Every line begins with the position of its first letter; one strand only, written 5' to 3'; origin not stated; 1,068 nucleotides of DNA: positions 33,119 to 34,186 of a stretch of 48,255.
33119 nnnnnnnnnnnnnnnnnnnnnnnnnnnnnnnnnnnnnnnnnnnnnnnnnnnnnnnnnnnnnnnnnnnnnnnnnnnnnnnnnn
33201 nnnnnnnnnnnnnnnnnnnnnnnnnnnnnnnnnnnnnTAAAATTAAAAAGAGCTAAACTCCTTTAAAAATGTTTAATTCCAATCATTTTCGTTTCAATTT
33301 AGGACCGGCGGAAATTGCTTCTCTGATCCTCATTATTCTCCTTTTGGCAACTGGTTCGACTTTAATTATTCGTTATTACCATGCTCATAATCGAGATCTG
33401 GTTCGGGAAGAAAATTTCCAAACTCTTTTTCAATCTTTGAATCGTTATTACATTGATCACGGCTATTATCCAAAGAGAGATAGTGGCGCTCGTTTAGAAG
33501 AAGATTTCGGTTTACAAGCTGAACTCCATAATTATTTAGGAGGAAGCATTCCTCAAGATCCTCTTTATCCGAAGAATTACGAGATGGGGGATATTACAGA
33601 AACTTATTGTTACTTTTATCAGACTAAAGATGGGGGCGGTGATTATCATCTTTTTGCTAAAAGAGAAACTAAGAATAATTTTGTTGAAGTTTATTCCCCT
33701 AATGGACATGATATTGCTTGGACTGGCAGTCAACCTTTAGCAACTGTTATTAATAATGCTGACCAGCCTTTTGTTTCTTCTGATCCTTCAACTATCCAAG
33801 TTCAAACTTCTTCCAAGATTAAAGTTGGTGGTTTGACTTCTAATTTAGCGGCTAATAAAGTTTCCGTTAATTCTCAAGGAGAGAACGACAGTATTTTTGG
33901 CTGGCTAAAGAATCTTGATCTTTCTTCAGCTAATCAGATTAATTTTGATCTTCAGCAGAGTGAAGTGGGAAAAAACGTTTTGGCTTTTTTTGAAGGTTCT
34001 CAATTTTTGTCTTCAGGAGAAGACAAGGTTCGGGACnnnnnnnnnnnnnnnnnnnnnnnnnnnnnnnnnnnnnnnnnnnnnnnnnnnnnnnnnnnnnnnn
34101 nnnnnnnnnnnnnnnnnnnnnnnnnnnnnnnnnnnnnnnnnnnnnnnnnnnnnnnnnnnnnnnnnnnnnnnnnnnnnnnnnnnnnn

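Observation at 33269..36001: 910 aa pilin-like protein fused to 14 tandem propeller-type repeats, immediately downstream of comEC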

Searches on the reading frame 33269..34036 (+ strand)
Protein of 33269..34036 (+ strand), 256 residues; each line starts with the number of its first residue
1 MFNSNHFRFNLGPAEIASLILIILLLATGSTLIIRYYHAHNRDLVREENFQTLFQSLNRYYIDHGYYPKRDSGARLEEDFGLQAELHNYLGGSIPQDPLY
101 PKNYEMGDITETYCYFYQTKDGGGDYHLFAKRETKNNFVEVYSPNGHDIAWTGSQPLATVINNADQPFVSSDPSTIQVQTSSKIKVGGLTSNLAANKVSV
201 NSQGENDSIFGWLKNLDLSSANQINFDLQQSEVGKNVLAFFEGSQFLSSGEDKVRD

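Call 41: find_homologous_proteins(query=A2, max_evalue=0.01)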
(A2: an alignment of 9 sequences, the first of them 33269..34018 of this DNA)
Query A2 (9 sequences) (250 aa, profile of the alignment): 1 proteins with E <= 0.01 among 5151 candidates.
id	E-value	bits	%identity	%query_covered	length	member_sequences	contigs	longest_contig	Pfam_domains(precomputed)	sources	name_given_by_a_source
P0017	1.8e-117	409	71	100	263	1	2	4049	-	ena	-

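Call 42: search_protein_families(library=pfam, alignment_id=A2, max_evalue=1)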
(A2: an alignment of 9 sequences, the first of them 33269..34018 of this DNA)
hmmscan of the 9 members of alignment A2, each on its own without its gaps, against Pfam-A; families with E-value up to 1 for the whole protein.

A. member 1, window:33269-34018:+ (250 aa): 2 families
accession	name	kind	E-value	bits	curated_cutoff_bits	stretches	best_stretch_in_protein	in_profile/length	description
PF08334.16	T2SSG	-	0.019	15.5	21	1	48-104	16-74/108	Type II secretion system (T2SS), protein G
PF13934.12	ELYS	-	0.048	14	28.8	1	13-72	114-172/220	Nuclear pore complex assembly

B. families by the number of members that match (of 9 scanned): 10 families
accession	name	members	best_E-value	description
PF08334.16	T2SSG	9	3.5e-05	Type II secretion system (T2SS), protein G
PF03773.19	ArsP_1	3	0.018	Predicted permease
PF03425.19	CBM_11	2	0.00094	Carbohydrate binding domain (family 11)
PF13934.12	ELYS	1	0.048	Nuclear pore complex assembly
PF16191.10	E1_4HB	1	0.06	Ubiquitin-activating enzyme E1 four-helix bundle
PF06482.17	Endostatin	1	0.065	Collagenase NC10 and Endostatin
PF05568.16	ASFV_J13L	1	0.12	African swine fever virus J13L protein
PF14575.11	EphA2_TM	1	0.12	Ephrin type-A receptor 2 transmembrane domain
PF06696.16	Strep_SA_rep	1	0.13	Streptococcal surface antigen repeat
PF19788.4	DUF6272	1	0.19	Family of unknown function (DUF6272)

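Call 43: search_protein_families(library=ncbifam, alignment_id=A2, max_evalue=1)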
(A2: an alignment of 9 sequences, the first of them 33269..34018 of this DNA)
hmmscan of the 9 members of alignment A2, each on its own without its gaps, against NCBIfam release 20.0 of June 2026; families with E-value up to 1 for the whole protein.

A. member 1, window:33269-34018:+ (250 aa): 0 families

B. families by the number of members that match (of 9 scanned): 14 families
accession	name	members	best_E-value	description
TIGR01710.1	typeII_sec_gspG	8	2.1e-07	type II secretion system major pseudopilin GspG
NF045849.1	ICE_MMCAP2_0565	3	0.009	Mbov_0395 family pilin-like conjugal transfer protein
NF041554.1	SA1362_fam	2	0.015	SA1362 family protein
TIGR03866.1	PQQ_ABC_repeats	1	0.0019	PQQ-dependent catabolism-associated beta-propeller protein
NF005164.0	PRK06638.1-4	1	0.017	NADH-quinone oxidoreductase subunit J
NF041013.1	T4P_ComGE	1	0.052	competence type IV pilus minor pilin ComGE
NF007692.0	PRK10370.1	1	0.094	heme lyase NrfEFG subunit NrfG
NF051431.1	Rv0361_Cterm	1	0.11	Rv0361 family membrane protein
TIGR02741.1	TraQ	1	0.11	type-F conjugative transfer system pilin chaperone TraQ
NF008474.0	PRK11371.1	1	0.11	hypothetical protein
TIGR03940.1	PGA_PgaD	1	0.17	poly-beta-1,6-N-acetyl-D-glucosamine biosynthesis protein PgaD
NF047855.1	AssmNtatRedNasC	1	0.21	assimilatory nitrate reductase catalytic subunit NasC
NF009286.0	PRK12646.1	1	0.24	DUF4040 family protein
TIGR01709.2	typeII_sec_gspL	1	0.3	type II secretion system protein GspL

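Call 50: predict_structure(alignment_id=A3)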
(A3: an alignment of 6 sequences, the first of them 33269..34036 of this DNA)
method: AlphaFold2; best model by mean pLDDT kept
length: 256 residues; sequences in the alignment: 6
mean_pLDDT: 38.1   pTM: 0.29
mean pLDDT of the five models: 38.1, 37.9, 37.4, 35.8, 35.8
residues with pLDDT >= 90: 0; 70-90: 9; 50-70: 11; < 50: 236
segments of 3 or more residues with pLDDT < 50: 1-8, 32-256
pLDDT, mean of each block of 10 residues (from residue 1): 44 69 62 44 45 47 38 39 39 33 35 41 36 37 29 28 32 35 27 32 34 30 28 42 34 27
secondary structure, 60 per line:
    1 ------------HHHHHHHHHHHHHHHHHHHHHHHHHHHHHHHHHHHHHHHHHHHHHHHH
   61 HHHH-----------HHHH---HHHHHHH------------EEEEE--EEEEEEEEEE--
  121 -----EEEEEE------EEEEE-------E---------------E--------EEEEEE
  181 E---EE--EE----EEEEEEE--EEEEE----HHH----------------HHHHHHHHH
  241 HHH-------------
elements in order: H13-64 H76-79 H83-89 E102-106 E109-118 E126-131 E138-142 E175-181 E195-201 E204-208 H232-243
